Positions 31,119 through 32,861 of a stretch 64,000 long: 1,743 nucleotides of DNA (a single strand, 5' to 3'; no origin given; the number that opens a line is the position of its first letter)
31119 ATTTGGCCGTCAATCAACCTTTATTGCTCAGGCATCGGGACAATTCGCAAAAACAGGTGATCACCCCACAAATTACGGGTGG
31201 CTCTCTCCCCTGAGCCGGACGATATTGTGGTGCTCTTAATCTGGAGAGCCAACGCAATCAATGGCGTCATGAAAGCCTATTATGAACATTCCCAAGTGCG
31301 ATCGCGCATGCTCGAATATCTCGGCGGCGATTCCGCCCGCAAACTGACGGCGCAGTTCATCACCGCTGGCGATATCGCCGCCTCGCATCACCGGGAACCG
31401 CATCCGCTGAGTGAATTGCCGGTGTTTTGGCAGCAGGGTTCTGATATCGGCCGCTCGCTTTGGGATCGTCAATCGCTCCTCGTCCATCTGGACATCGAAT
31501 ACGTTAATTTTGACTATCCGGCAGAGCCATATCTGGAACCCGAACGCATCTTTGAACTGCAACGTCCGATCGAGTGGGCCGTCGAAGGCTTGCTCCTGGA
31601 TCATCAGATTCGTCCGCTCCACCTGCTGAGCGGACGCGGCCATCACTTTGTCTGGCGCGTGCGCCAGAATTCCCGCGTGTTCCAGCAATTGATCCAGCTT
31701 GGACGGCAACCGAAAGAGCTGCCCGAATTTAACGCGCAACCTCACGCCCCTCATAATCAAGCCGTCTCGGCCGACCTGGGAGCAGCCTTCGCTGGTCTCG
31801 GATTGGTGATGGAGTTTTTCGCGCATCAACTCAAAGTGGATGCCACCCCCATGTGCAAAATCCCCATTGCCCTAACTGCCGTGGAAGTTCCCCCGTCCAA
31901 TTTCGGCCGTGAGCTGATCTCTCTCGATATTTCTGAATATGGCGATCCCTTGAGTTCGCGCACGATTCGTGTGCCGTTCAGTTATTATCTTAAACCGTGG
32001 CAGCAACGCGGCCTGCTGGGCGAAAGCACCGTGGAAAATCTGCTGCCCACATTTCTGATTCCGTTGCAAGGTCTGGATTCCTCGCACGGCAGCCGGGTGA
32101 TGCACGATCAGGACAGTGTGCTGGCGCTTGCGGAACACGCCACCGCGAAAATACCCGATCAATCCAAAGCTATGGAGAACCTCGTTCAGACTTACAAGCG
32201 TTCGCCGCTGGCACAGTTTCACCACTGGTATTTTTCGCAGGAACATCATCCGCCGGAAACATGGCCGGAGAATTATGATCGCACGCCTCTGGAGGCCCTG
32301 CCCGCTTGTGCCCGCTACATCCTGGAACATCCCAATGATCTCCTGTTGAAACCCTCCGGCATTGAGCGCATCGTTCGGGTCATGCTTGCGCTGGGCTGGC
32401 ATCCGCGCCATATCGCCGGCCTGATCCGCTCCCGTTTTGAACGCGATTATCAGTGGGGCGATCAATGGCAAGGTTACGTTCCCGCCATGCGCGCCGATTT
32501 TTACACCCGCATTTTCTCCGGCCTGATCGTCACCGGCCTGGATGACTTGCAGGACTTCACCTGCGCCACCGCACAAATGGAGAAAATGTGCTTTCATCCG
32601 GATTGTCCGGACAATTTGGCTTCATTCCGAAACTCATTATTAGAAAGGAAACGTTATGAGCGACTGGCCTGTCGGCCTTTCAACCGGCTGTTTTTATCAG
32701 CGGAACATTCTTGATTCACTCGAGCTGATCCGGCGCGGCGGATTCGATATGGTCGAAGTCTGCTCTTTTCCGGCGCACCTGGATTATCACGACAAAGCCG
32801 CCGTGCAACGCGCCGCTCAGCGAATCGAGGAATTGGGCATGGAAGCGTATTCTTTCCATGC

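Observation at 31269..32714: Orphan 481-aa protein carrying all three AEP (primase-polymerase) catalytic motifs in a non-mobile context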

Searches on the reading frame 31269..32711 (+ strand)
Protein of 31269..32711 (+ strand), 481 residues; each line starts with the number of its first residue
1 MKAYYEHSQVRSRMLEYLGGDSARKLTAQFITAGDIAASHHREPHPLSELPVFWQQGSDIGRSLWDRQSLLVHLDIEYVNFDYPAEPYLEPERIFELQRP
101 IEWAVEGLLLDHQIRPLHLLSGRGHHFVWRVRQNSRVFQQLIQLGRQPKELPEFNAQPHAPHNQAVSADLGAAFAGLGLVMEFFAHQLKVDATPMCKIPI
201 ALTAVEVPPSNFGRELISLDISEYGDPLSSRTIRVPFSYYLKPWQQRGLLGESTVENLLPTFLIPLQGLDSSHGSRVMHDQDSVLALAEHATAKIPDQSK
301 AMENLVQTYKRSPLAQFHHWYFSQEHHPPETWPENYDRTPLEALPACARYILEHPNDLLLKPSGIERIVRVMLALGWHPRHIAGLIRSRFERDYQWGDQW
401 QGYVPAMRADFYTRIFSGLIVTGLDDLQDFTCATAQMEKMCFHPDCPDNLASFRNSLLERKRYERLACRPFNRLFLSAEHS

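Call 3: search_protein_families(library=pfam, proteins=[window:31269-32711:+], max_evalue=10)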
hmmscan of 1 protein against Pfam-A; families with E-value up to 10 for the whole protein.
window:31269-32711:+ (481 aa): 0 families

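Call 4: search_protein_families(library=ncbifam, proteins=[window:31269-32711:+], max_evalue=10)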
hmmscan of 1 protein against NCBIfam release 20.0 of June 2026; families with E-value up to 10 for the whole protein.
window:31269-32711:+ (481 aa): 0 families

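Call 5: search_solved_structures(query=window:31269-32711:+, max_evalue=10, show_alignments=2)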
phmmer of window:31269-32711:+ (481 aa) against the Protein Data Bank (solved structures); distinct sequences matched with E-value up to 10: 0.

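Call 6: find_homologous_proteins(query=window:31269-32711:+, max_evalue=0.001)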
Query window:31269-32711:+ (481 aa): 1668 proteins with E <= 0.001 among 8000 candidates; the best 120 are listed.
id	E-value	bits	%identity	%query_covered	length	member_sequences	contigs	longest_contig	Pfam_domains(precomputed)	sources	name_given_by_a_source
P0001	0.0e+0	1128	100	100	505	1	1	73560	-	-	-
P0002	8.5e-239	811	71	100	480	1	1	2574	-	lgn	-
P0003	1.5e-223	761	69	97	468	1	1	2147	-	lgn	-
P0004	3.5e-213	727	64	100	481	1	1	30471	-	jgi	jgi:hypothetical protein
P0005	2.2e-212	724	63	100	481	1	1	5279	-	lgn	-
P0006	5.5e-207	707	64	99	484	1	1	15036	-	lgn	-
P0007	7.5e-207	706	62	100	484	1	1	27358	-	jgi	jgi:hypothetical protein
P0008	1.3e-206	705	61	100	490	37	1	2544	-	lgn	-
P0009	1.8e-206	705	63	97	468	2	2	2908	-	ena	-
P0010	1.9e-206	705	63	97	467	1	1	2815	-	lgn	-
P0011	4.6e-206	704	61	100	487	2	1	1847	-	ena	-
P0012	5.4e-204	697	60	100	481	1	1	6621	-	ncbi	-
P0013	5.9e-202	690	62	100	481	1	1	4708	-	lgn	-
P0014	9.8e-202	689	60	100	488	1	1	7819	-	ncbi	-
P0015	4.7e-201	687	63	100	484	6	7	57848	-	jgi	jgi:hypothetical protein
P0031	7.7e-186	637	58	99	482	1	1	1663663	-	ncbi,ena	-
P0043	8.4e-176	604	56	100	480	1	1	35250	-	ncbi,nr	ncbi:MAG: hypothetical protein PHC88_08255 [Terrimicrobiaceae bacterium]|nr:hypothetical protein [Te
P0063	1.6e-169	583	55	100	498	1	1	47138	-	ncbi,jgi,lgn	-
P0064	2.0e-169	583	54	100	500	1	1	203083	-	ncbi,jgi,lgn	-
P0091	2.3e-165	569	52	100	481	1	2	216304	-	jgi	jgi:hypothetical protein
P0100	1.2e-164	567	52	99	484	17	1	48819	-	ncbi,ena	-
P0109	1.3e-163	564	51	99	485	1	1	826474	-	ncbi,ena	-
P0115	2.3e-163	563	52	99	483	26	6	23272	-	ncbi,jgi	-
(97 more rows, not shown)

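Call 12: find_encoding_contigs(protein=P0031, flank=8000, max_places=2)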
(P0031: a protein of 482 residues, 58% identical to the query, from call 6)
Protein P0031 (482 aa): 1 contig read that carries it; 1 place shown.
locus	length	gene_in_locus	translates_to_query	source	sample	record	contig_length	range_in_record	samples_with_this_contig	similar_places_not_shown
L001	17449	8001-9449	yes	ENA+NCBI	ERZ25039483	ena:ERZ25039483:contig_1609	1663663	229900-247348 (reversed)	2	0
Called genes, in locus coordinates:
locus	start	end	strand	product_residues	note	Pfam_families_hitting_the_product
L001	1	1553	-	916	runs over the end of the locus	PF02629:CoA_binding, PF13380:CoA_binding_2, PF13607:Succ_CoA_lig, PF19045:Ligase_CoA_2, PF13549:ATP-grasp_5, PF13302:Acetyltransf_3, PF00583:Acetyltransf_1, PF13508:Acetyltransf_7 (weak)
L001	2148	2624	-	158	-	PF00027:cNMP_binding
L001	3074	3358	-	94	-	PF05957:DUF883 (weak), PF19029:DUF883_C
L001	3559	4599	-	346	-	PF00881:Nitroreductase (faint), PF14512:TM1586_NiRdase (faint)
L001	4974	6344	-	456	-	PF02233:PNTB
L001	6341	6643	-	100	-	PF12769:PNTB_4TM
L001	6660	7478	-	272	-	PF01262:AlaDh_PNT_C, PF02826:2-Hacid_dh_C (faint)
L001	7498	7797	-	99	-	PF05222:AlaDh_PNT_N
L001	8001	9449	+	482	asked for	-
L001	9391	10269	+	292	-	PF01261:AP_endonuc_2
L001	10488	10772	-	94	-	-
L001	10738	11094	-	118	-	-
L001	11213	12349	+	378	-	-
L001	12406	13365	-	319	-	PF11858:DUF3378, PF01351:RNase_HII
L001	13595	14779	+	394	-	PF00730:HhH-GPD, PF00633:HHH, PF14815:NUDIX_4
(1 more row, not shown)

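Call 13: find_encoding_contigs(protein=P0109, flank=8000, max_places=2)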
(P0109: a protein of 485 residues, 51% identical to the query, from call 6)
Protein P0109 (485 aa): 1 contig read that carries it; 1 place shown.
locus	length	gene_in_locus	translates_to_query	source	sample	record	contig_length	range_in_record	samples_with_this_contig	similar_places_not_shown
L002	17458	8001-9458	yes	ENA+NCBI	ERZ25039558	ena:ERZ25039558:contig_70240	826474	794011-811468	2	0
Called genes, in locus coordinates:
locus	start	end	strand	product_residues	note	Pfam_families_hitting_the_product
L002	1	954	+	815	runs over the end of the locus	PF01326:PPDK_N, PF00391:PEP-utilizers, PF02896:PEP-utilizers_C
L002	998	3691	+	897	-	PF02629:CoA_binding, PF13380:CoA_binding_2, PF13607:Succ_CoA_lig, PF19045:Ligase_CoA_2, PF13549:ATP-grasp_5, PF13302:Acetyltransf_3, PF00583:Acetyltransf_1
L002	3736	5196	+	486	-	PF01512:Complex1_51K, PF10589:NADH_4Fe-4S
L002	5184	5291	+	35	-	-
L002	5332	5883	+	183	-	-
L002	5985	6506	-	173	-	-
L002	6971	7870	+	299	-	PF00384:Molybdopterin, PF01568:Molydop_binding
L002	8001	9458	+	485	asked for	-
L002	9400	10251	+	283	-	PF01261:AP_endonuc_2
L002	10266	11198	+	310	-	-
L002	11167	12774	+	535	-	PF00989:PAS (weak), PF08447:PAS_3, PF00989:PAS, PF08447:PAS_3, PF00989:PAS, PF13188:PAS_8 (weak), PF08448:PAS_4, PF13426:PAS_9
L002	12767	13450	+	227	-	PF00512:HisKA, PF02518:HATPase_c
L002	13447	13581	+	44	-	-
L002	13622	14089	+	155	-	PF00072:Response_reg, PF08281:Sigma70_r4_2 (weak), PF00196:GerE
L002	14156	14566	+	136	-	PF00072:Response_reg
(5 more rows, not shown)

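Call 14: find_encoding_contigs(protein=P0091, flank=8000, max_places=2)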
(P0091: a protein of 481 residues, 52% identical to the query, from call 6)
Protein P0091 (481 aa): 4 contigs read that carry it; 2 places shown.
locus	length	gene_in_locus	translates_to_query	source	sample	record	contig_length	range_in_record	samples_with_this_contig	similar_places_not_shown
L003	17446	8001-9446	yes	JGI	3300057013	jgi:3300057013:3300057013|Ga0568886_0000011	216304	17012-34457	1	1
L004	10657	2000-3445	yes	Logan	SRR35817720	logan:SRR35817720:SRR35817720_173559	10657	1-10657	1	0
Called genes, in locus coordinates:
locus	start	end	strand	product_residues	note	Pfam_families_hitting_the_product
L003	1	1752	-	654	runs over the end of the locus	PF09699:Paired_CXXCH_1 (faint), PF14537:Cytochrom_c3_2 (faint), PF22113:Mtrc-MtrF_II-IV_dom (faint), PF14522:Cytochrome_C7 (weak), PF01292:Ni_hydr_CYTB (weak)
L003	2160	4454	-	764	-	PF13620:CarboxypepD_reg, PF13715:CarbopepD_reg_2 (weak), PF07715:Plug, PF00593:TonB_dep_Rec_b-barrel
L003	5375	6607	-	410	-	PF01458:SUFBD_core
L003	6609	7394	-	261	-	PF00005:ABC_tran, PF13304:AAA_21 (faint)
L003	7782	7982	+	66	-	-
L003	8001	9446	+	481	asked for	-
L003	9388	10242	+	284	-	PF01261:AP_endonuc_2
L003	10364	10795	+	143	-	PF01161:PBP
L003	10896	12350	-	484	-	PF00072:Response_reg, PF00158:Sigma54_activat, PF14532:Sigma54_activ_2, PF00004:AAA (weak), PF07724:AAA_2 (weak), PF07728:AAA_5 (weak), PF25601:AAA_lid_14, PF02954:HTH_8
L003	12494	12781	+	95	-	PF07885:Ion_trans_2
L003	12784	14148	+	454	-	PF00675:Peptidase_M16, PF05193:Peptidase_M16_C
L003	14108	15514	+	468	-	PF00675:Peptidase_M16, PF05193:Peptidase_M16_C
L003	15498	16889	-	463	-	PF05195:AMP_N, PF00557:Peptidase_M24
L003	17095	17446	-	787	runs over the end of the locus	PF02901:PFL-like, PF01228:Gly_radical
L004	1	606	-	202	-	?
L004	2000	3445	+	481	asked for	-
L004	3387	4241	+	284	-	PF01261:AP_endonuc_2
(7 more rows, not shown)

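Call 16: search_protein_representatives(protein=window:31269-32711:+)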
Query: 481 residues. Proteins with E-value up to 0.001 (for the whole library): 584; up to 1e-10: 432; up to 1e-30: 197. The best 150 are listed.
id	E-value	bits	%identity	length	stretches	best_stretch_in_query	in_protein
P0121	2.3e-156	537.9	51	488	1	4-480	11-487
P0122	3.0e-155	534.3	51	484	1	3-481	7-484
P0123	1.8e-142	492.1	49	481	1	3-476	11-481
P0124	4.6e-141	487.5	48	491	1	3-476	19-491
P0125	2.2e-140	485.2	47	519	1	2-480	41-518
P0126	3.4e-135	468.1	46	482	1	2-476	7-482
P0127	1.6e-126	439.5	47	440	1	4-423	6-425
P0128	2.6e-124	432.2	45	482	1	3-476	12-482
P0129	5.4e-124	431.2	46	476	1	12-457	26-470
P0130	3.1e-121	422.1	44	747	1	3-448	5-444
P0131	1.8e-119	416.3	44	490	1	3-477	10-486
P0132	5.7e-119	414.6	44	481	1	10-475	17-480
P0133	1.1e-118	413.6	48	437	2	2-238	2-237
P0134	5.5e-116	404.7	43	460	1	3-458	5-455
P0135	2.2e-114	399.4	42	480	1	2-461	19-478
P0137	1.4e-113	396.8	41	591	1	3-461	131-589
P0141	1.3e-111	390.3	46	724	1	14-425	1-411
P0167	9.0e-89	315.0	37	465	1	2-457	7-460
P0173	5.0e-85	302.6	38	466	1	3-460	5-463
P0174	1.3e-84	301.2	37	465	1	4-453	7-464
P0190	2.3e-72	260.9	36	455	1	2-451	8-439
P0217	7.9e-60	219.5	35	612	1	8-461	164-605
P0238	1.3e-52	195.7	29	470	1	42-454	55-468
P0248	3.1e-48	181.3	33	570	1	50-466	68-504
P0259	1.5e-44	169.1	46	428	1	41-228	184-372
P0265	1.1e-41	159.6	46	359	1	300-459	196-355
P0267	6.2e-41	157.2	30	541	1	49-453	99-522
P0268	9.9e-41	156.5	29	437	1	47-453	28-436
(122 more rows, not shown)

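Call 17: search_protein_families(library=pfam, proteins=[P0130, P0141, P0137, P0217, P0248, P0267, P0259, P0265, P0238, P0268], max_evalue=0.01)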
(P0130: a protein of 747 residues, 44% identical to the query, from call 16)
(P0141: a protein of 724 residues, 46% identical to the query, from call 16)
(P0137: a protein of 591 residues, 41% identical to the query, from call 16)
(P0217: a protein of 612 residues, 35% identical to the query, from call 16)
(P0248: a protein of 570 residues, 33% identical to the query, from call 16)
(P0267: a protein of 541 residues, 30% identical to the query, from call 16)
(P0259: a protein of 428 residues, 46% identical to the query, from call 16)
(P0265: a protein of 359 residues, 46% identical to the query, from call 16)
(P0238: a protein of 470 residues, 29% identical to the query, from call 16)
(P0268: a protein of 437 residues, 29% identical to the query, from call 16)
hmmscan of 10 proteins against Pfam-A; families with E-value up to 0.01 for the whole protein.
P0130 (747 aa): 1 family
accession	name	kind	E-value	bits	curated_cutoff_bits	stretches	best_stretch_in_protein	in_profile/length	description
PF01261.30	AP_endonuc_2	-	3.4e-29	102.7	31.1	1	487-729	2-243/249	Xylose isomerase-like TIM barrel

P0141 (724 aa): 1 family
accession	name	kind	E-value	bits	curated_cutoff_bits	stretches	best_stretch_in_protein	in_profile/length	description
PF01261.30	AP_endonuc_2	-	8.3e-36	124.4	31.1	1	469-703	3-243/249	Xylose isomerase-like TIM barrel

P0137 (591 aa): 0 families

P0217 (612 aa): 1 family
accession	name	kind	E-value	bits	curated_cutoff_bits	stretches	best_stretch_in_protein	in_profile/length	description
PF00571.33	CBS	-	3.5e-23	82.1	24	2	69-122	1-54/57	CBS domain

P0248 (570 aa): 0 families

P0267 (541 aa): 0 families

P0259 (428 aa): 3 families
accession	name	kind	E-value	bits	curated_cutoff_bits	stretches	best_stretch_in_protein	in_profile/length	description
PF10114.15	PocR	-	7.8e-22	78.2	23.9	1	15-172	6-158/162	Sensory domain found in PocR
PF12833.13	HTH_18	-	2.7e-16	60.1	33.6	1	365-420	24-79/80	Helix-turn-helix domain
PF00165.29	HTH_AraC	-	7.3e-07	29.6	26.6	1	384-419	7-41/42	Bacterial regulatory helix-turn-helix proteins, AraC family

P0265 (359 aa): 2 families
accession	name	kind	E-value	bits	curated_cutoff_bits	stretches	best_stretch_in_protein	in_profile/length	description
PF00753.33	Lactamase_B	-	5.7e-15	56.2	22.7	1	76-169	6-85/196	Metallo-beta-lactamase superfamily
PF12706.13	Lactamase_B_2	-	1.8e-05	24.9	27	1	87-190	2-90/200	Beta-lactamase superfamily domain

P0238 (470 aa): 0 families

P0268 (437 aa): 0 families

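Call 18: predict_structure(alignment_id=A1)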
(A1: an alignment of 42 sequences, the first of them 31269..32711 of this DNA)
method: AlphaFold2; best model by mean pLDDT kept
length: 481 residues; sequences in the alignment: 42
mean_pLDDT: 91.5   pTM: 0.92
mean pLDDT of the five models: 91.5, 91.1, 90.6, 90.4, 88.0
residues with pLDDT >= 90: 379; 70-90: 79; 50-70: 6; < 50: 17
segments of 3 or more residues with pLDDT < 50: 465-481
pLDDT, mean of each block of 10 residues (from residue 1): 94 97 94 94 94 96 97 97 94 96 97 98 96 98 94 93 95 98 98 96 92 96 93 96 94 93 94 95 97 98 98 97 91 85 87 89 95 91 94 82 90 97 91 89 73 88 54 41 41
secondary structure, 60 per line:
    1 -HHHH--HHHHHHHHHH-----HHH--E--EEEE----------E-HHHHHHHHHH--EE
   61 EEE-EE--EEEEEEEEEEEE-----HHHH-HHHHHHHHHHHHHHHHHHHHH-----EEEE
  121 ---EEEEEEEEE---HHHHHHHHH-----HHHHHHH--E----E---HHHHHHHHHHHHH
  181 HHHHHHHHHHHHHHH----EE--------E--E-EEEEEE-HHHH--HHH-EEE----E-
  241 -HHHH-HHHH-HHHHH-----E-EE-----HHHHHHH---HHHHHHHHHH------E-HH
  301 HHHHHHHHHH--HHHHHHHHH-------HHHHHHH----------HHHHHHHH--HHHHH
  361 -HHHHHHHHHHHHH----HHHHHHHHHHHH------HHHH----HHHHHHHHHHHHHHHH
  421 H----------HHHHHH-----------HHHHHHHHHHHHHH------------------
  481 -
elements in order: H2-5 H8-17 E31-34 H47-56 E59-63 E69-80 H86-89 H91-111 E117-120 E124-132 H136-144 H150-156 H168-195 E215-220 H222-225 E232-234 H242-245 H247-250 H252-256 H271-277 H281-290 H299-310 H313-321 H329-335 H346-353 H356-360 H362-374 H379-390 H397-400 H405-421 H432-437 H449-462

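Call 21: fold_search(model_id=the predicted structure, library=pdb)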
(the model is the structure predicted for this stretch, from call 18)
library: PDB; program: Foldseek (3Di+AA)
matches with E <= 10: 103; with E <= 0.001: 0
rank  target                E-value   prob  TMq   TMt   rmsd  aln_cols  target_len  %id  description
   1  2r9l_B                5.1e-03  1.00  0.30  0.47   9.6       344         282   13  Polymerase Domain from Mycobacterium tuberculosis Ligase D in complex with DNA (released 2008-01-08)
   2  5op0_A                1.2e-02  1.00  0.31  0.44   9.7       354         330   10  Structure of Prim-PolC from Mycobacterium smegmatis (released 2017-11-15)
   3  2r9l_A                1.2e-02  0.99  0.30  0.46  10.0       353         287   13  Polymerase Domain from Mycobacterium tuberculosis Ligase D in complex with DNA (released 2008-01-08)
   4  6sa0_A                1.2e-02  0.99  0.29  0.40  10.2       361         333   10  Ternary complex of Prim-PolC from Mycobacterium smegmatis with 2nt gapped DNA and UpNHpp (released 2020-11-18)
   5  4mky_A                1.5e-02  1.00  0.30  0.49   9.5       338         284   14  Polymerase Domain from Mycobacterium tuberculosis Ligase D in complex with an annealed double-strand DNA break. (released 2013-12-11)
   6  5op0_B                1.6e-02  0.99  0.30  0.42  10.4       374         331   10  Structure of Prim-PolC from Mycobacterium smegmatis (released 2017-11-15)
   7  6sa1_D                1.9e-02  0.99  0.32  0.45   9.7       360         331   11  Post catalytic complex of Prim-PolC from Mycobacterium smegmatis with gapped DNA and 3'-dUTP (released 2020-11-18)
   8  6sa1_A                2.4e-02  0.95  0.26  0.37  11.0       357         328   11  Post catalytic complex of Prim-PolC from Mycobacterium smegmatis with gapped DNA and 3'-dUTP (released 2020-11-18)
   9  9aam_MODEL_1_B        4.1e-02  0.75  0.28  0.37  10.7       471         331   11  Integrated Structure of pRN1 DNA Primase in Complex with the First Two Base Pairs  (released 2026-03-25)
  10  7p9j_B                7.0e-02  0.98  0.31  0.58   6.4       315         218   10  Prim-Pol Domain of CRISPR-associated Prim-Pol (CAPP) from Marinitoga sp. 1137 - Primer Initiation Complex (released 2022-05-04)
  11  7nqf_B                1.3e-01  0.95  0.31  0.59   5.9       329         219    8  Prim-Pol Domain of CRISPR-associated Prim-Pol (CAPP) from Marinitoga sp. 1137 with dsDNA (released 2022-05-04)
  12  7p9j_C                2.3e-01  0.87  0.29  0.56   6.3       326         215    9  Prim-Pol Domain of CRISPR-associated Prim-Pol (CAPP) from Marinitoga sp. 1137 - Primer Initiation Complex (released 2022-05-04)
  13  7nqd_A                2.8e-01  0.69  0.18  0.37   5.4       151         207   12  Prim-Pol Domain of CRISPR-associated Prim-Pol (CAPP) from Marinitoga sp. 1137 (released 2022-05-04)
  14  7nqe                  3.1e-01  0.87  0.31  0.58   6.0       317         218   10  Prim-Pol Domain of CRISPR-associated Prim-Pol (CAPP) from Marinitoga sp. 1137 with dGTP (released 2022-05-04)
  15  7nqd_B                3.4e-01  0.57  0.19  0.36   5.5       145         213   12  Prim-Pol Domain of CRISPR-associated Prim-Pol (CAPP) from Marinitoga sp. 1137 (released 2022-05-04)
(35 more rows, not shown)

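Call 25: search_solved_structures(query=A2, max_evalue=10, show_alignments=3)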
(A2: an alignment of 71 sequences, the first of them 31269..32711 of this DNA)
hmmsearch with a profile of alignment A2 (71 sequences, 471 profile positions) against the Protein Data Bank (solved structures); distinct sequences matched with E-value up to 10: 1.
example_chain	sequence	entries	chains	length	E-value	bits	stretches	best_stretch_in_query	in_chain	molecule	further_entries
1wgx_A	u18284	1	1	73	1.1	10.9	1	318-363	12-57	KIAA1903 protein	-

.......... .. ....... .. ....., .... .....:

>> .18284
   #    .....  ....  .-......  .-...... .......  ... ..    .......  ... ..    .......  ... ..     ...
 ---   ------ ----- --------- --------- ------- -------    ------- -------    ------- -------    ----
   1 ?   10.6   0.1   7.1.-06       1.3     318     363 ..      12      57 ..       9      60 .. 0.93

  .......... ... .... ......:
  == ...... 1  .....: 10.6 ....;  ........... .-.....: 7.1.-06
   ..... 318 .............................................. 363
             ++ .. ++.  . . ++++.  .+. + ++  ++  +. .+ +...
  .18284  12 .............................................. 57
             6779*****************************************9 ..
